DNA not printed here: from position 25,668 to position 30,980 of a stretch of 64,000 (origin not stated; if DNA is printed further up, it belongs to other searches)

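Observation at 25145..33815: NfeD - flotillin - 1670-aa coiled-coil AAA+ ATPase - single-HKD PLD nuclease operon: candidate novel membrane-associated defence / nucleic-acid surveillance system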

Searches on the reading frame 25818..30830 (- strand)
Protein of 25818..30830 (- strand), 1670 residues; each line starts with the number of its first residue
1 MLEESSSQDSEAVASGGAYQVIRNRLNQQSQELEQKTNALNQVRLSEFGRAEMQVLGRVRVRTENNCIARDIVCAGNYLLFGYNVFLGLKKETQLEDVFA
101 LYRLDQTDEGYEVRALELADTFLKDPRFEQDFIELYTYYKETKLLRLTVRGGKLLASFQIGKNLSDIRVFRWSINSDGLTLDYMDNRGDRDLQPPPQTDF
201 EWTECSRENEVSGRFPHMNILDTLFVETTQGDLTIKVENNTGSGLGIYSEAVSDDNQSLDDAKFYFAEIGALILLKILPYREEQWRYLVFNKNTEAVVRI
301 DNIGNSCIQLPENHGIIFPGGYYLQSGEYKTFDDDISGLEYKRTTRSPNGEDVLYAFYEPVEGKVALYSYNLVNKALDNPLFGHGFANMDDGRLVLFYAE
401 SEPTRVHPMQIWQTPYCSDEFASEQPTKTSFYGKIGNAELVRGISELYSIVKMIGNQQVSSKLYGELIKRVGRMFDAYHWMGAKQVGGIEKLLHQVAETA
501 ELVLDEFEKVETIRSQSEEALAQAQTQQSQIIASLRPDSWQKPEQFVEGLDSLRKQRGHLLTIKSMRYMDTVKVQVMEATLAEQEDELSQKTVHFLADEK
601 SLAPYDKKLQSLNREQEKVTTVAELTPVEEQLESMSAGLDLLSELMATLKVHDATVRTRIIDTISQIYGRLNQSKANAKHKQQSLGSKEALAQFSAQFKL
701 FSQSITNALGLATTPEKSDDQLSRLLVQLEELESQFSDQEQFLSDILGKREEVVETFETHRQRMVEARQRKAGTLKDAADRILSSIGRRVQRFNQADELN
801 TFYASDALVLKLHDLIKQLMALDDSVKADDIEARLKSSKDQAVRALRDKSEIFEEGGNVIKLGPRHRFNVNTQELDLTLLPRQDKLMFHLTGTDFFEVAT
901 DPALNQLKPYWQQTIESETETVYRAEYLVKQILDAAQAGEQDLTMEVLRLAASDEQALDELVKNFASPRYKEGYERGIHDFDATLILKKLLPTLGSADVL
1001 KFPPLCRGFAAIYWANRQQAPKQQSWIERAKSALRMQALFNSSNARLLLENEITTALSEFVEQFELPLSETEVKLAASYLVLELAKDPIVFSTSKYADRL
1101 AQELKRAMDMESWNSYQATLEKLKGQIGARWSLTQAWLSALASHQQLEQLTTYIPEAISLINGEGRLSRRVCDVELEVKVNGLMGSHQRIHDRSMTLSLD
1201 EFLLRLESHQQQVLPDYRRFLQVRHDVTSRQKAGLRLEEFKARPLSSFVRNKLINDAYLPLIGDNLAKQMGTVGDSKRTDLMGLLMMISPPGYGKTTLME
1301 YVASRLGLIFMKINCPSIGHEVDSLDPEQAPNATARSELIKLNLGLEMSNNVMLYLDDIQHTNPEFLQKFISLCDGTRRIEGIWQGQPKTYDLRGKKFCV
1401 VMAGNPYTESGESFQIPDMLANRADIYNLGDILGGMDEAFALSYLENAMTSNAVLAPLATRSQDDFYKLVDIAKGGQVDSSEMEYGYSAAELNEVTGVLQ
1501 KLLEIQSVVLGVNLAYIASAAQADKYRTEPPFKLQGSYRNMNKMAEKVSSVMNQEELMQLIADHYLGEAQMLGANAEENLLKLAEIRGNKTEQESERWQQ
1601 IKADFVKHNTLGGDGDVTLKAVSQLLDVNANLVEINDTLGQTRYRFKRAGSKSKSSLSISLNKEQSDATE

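Call 3: search_protein_families(library=pfam, proteins=[window:25818-30830:-], max_evalue=0.01)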
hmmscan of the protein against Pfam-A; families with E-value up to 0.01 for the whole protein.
window:25818-30830:- (1670 aa): 6 families
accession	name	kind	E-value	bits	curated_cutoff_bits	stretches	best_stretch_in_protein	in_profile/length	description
PF12458.13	DUF3686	-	3.1e-197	655.9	25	1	32-479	1-448/448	ATPase involved in DNA repair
PF25472.1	DUF7902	-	1.9e-28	98.9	26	1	601-683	2-84/85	Domain of unknown function (DUF7902)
PF00004.35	AAA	-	5.3e-06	27.4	21.2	1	1286-1332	2-38/131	ATPase family associated with various cellular activities (AAA)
PF07728.20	AAA_5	-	2e-05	25.1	22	1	1285-1410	2-127/139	AAA domain (dynein-related subfamily)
PF14276.11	DUF4363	-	0.0031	17.9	27.5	0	1093-1164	7-77/107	Domain of unknown function (DUF4363)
PF13401.12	AAA_22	-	0.0046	17.7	27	0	1283-1388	6-124/130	AAA domain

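Call 4: search_protein_families(library=ncbifam, proteins=[window:25818-30830:-], max_evalue=0.01)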
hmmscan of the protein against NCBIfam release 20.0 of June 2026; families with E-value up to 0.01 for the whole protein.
window:25818-30830:- (1670 aa): 1 family
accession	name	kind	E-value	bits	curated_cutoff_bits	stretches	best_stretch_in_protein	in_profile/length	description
TIGR00996.1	Mtu_fam_mce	paralog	0.0031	16.8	140.5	1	687-757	176-246/291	MCE family protein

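Call 5: search_protein_families(library=padloc, proteins=[window:25818-30830:-], max_evalue=0.01)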
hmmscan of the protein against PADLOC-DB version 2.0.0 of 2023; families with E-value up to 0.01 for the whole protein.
window:25818-30830:- (1670 aa): 0 families

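Call 13: find_related_loci(query=window:25818-30830:-, collection=genome_contigs, flank=10000)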
Query window:25818-30830:- (1670 aa) in genome_contigs; peptide patterns used: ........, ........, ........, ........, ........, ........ (x = any residue, [..] = any of these).
598 stretches matched a pattern (row limit reached: there are more); 570 encode a relative of the query (tblastn E <= 1e-3); the best 80 are kept; 80 distinct loci.
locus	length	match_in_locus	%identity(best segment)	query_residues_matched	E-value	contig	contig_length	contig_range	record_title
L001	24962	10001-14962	76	8-1660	0e+0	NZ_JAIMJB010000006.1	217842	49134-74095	Motilimonas eburnea strain YH6 NODE_6_length_217842, whole genome shotgun sequence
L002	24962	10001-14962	77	8-1660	0e+0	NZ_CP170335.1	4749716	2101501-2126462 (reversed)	Motilimonas cestriensis strain Spo1_1 chromosome, complete genome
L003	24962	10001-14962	78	8-1660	0e+0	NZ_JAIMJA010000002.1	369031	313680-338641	Motilimonas cestriensis strain MKS20 NODE_2_length_369031, whole genome shotgun sequence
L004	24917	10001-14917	61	12-1628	0e+0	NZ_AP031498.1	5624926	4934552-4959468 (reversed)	Maricurvus nonylphenolicus strain KU41E chromosome, complete genome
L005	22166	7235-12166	61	12-1645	0e+0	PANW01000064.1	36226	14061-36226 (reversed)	MAG: Cellvibrionaceae bacterium isolate SAT230 152842, whole genome shotgun sequence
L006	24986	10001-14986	59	3-1664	0e+0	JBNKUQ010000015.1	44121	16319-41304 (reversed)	MAG: Cellvibrionaceae bacterium isolate A1A2.bin.40.strict NODE_15_length_44121_cov_5.786373, whole genome shotgun seque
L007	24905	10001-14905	61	3-1635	0e+0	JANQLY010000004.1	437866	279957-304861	MAG: Pseudomonadales bacterium isolate PL25a_bin.76 k99_1082477, whole genome shotgun sequence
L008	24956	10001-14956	60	1-1628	0e+0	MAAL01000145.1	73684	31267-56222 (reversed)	Gammaproteobacteria bacterium 42_54_T18 BD02T18_scaffold_120, whole genome shotgun sequence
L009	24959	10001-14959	61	12-1646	0e+0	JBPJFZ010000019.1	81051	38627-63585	Oleiphilaceae bacterium J1-3 NODE_19_length_81051_cov_40.9269, whole genome shotgun sequence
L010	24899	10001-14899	60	4-1628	0e+0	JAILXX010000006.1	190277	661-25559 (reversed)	MAG: Cellvibrionaceae bacterium isolate PHBVgamm5 PHBVgamm5_contig_6, whole genome shotgun sequence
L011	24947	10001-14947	60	5-1628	0e+0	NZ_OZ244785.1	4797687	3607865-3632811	MAG: Bacterioplanoides sp. isolate 1d998697-e58e-4f46-9b81-215a7e1dcb23 chromosome 1, complete sequence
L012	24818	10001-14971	59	1-1628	0e+0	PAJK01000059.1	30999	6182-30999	MAG: Oceanospirillaceae bacterium isolate SAT97 279573, whole genome shotgun sequence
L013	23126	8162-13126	60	3-1653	0e+0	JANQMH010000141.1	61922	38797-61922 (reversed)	MAG: Exilibacterium sp. isolate PL25a_bin.9 k99_1963928, whole genome shotgun sequence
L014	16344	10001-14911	60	11-1640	0e+0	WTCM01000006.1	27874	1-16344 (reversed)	MAG: Methyloprofundus sp. isolate GLR996 c_000000617976, whole genome shotgun sequence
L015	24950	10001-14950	59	12-1643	0e+0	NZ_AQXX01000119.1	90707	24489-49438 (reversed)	Hahella ganghwensis DSM 17046 F566DRAFT_scaffold00026.26_C, whole genome shotgun sequence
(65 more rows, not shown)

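Call 26: search_solved_structures(query=window:25818-30830:-, max_evalue=1, show_alignments=2)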
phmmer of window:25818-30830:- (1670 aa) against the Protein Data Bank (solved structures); distinct sequences matched with E-value up to 1: 9.
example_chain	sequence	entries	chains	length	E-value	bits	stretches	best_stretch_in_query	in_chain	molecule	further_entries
9cfs_A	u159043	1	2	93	0.31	11.6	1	452-510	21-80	Long regulatory protein rop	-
7swl_A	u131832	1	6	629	0.33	11.5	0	1252-1318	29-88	Rix7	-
7t3i_A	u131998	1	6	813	0.52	10.9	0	1252-1318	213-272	Rix7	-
6mat_A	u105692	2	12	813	0.52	10.9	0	1252-1318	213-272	Rix7 mutant | Rix7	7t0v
5dm6_K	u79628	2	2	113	0.62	10.6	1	613-669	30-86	50S ribosomal protein L17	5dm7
4v49_BL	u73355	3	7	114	0.63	10.6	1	613-669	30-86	50S ribosomal protein L17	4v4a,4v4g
7a18_K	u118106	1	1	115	0.64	10.5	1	613-669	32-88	50S ribosomal protein L17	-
1nkw_L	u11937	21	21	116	0.65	10.5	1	613-669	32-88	50S ribosomal protein L17 | ribosomal protein L17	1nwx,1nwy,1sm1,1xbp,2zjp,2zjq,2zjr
5vc7_A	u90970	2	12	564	0.69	10.4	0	1286-1319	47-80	VCP-like ATPase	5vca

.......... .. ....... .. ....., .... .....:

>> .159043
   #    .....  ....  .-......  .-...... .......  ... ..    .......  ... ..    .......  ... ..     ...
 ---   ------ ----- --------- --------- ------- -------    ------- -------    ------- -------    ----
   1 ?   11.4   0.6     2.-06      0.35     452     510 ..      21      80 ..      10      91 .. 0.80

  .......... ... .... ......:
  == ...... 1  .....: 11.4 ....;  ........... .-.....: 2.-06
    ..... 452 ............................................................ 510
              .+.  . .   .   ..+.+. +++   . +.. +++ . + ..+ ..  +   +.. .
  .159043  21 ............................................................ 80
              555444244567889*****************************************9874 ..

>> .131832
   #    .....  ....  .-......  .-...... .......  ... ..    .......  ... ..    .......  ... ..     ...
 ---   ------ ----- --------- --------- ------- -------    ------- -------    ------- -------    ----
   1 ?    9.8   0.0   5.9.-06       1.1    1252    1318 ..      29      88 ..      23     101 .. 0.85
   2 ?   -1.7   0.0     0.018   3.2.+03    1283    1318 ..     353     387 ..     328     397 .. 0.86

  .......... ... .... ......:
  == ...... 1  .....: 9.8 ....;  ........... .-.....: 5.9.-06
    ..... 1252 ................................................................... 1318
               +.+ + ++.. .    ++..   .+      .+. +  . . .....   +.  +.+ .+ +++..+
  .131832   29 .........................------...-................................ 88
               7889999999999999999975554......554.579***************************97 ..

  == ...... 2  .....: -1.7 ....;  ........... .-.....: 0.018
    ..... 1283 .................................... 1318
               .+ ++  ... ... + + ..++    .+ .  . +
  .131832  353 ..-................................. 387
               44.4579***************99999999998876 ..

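Call 40: find_homologous_proteins(query=window:25818-30830:-, max_evalue=0.00001)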
Query window:25818-30830:- (1670 aa): 7159 proteins with E <= 0.00001 among 8000 candidates; the best 120 are listed.
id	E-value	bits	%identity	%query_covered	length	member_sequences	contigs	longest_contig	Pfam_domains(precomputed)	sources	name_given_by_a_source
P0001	0.0e+0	3723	100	100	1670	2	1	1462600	PF12458.14,PF00004.36,PF07728.21,PF25472.2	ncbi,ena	-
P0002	0.0e+0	2903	77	99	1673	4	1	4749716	PF12458.14,PF00004.36,PF07728.21,PF25472.2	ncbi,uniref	ncbi:DNA repair ATPase [Motilimonas cestriensis]|uniref:DNA repair ATPase n=1 Tax=Motilimonas cestri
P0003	0.0e+0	2891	76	99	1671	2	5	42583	PF12458.14,PF00004.36,PF25472.2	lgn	-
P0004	0.0e+0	2878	76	99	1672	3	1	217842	PF12458.14,PF00004.36,PF07728.21,PF25472.2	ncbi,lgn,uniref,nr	ncbi:DNA repair ATPase [Motilimonas eburnea]|uniref:DNA repair ATPase n=1 Tax=Motilimonas eburnea Ta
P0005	0.0e+0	2307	61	97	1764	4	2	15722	PF12458.14,PF00004.36,PF13401.13,PF07728.21,PF25472.2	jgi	-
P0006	0.0e+0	2306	61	97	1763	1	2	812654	PF12458.14,PF00004.36,PF13401.13,PF07728.21,PF25472.2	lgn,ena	-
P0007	0.0e+0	2306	61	98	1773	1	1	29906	PF12458.14,PF00004.36,PF13401.13,PF07728.21,PF25472.2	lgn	-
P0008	0.0e+0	2304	61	96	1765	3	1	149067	PF12458.14,PF00004.36,PF13401.13,PF07728.21,PF25472.2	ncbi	-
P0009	0.0e+0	2304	62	97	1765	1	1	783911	PF12458.14,PF00004.36,PF13401.13,PF25472.2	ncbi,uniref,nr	ncbi:AAA family ATPase [Pseudomaricurvus alkylphenolicus]|uniref:DNA repair ATPase n=1 Tax=Pseudomar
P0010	0.0e+0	2303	61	99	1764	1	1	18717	PF12458.14,PF00004.36,PF07728.21,PF25472.2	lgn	-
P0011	0.0e+0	2301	61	97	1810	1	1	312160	PF12458.14,PF00004.36,PF25472.2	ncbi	-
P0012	0.0e+0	2297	61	98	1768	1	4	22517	PF12458.14,PF00004.36,PF13401.13,PF07728.21,PF25472.2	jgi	-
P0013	0.0e+0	2296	61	97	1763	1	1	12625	PF12458.14,PF00004.36,PF13401.13,PF07728.21,PF25472.2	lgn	-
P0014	0.0e+0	2296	61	96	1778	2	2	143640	PF12458.14,PF00004.36,PF13401.13,PF07728.21,PF25472.2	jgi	jgi:MoxR-like ATPase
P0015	0.0e+0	2295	61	97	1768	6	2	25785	PF12458.14,PF00004.36,PF13401.13,PF07728.21,PF25472.2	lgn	-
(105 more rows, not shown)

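Call 61: find_encoding_contigs(protein=P0001, flank=10000, max_places=2)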
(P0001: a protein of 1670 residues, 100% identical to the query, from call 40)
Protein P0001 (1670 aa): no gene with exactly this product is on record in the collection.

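Call 80: search_dna_similar(query=window:25818-30830:-, collection=plasmids, mode=protein, max_evalue=1e-10, max_rows=12)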
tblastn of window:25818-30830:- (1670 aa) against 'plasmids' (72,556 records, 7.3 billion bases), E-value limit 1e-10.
Records with a match: 13; places in all: 13; records where one place covers at least 80% of the query: 13.
Best place of each record, by identity: <60% 13.
By first word of the organism name: Streptomyces 3; Proteus 2; Deinococcus 2; Pseudomonas 1; Halomonas 1; Nonomuraea 1; Hymenobacter 1; Photobacterium 1; Vibrio 1.
By predicted mobility (MOB-suite, as given by PLSDB): non-mobilizable 10; mobilizable 3.
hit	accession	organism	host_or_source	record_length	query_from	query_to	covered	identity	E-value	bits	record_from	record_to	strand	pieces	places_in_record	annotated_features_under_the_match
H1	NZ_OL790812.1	Proteus mirabilis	-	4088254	12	1634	97%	56.6%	0e+0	1899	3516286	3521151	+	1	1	none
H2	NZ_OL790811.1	Proteus mirabilis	-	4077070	12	1634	97%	56.6%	0e+0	1899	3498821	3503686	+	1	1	none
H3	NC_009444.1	Pseudomonas fluorescens SBW25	-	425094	11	1632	97%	55.0%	0e+0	1800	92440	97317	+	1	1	DNA repair ATPase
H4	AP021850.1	Deinococcus grandis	-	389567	15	1632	97%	49.0%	0e+0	1566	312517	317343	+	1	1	hypothetical protein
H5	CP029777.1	Deinococcus actinosclerus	mixed culture,wastewater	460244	3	1632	98%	48.5%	0e+0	1505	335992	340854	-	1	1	DNA repair protein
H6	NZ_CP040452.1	Halomonas sp. PA16-9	-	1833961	13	1625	97%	48.2%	0e+0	1570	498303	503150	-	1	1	none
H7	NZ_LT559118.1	Nonomuraea gerenzanensis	-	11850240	17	1625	96%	45.3%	0e+0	1389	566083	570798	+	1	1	none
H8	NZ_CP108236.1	Streptomyces sp. NBC_00080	-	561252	17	1625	96%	44.5%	0e+0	1356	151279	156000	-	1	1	DNA repair ATPase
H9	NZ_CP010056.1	Hymenobacter sp. DG25B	single cell,soil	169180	17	1639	97%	43.3%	0e+0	1338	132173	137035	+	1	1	DNA repair ATPase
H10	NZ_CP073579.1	Photobacterium sp. GJ3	-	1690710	11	1633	97%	43.0%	0e+0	1320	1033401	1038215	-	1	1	record has no annotation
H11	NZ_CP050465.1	Vibrio campbellii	single cell,seawater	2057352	11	1632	97%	42.9%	0e+0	1316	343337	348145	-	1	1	none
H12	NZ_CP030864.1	Streptomyces globosus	cell culture,environment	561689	5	1605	96%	39.0%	0e+0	1040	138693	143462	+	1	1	DNA repair ATPase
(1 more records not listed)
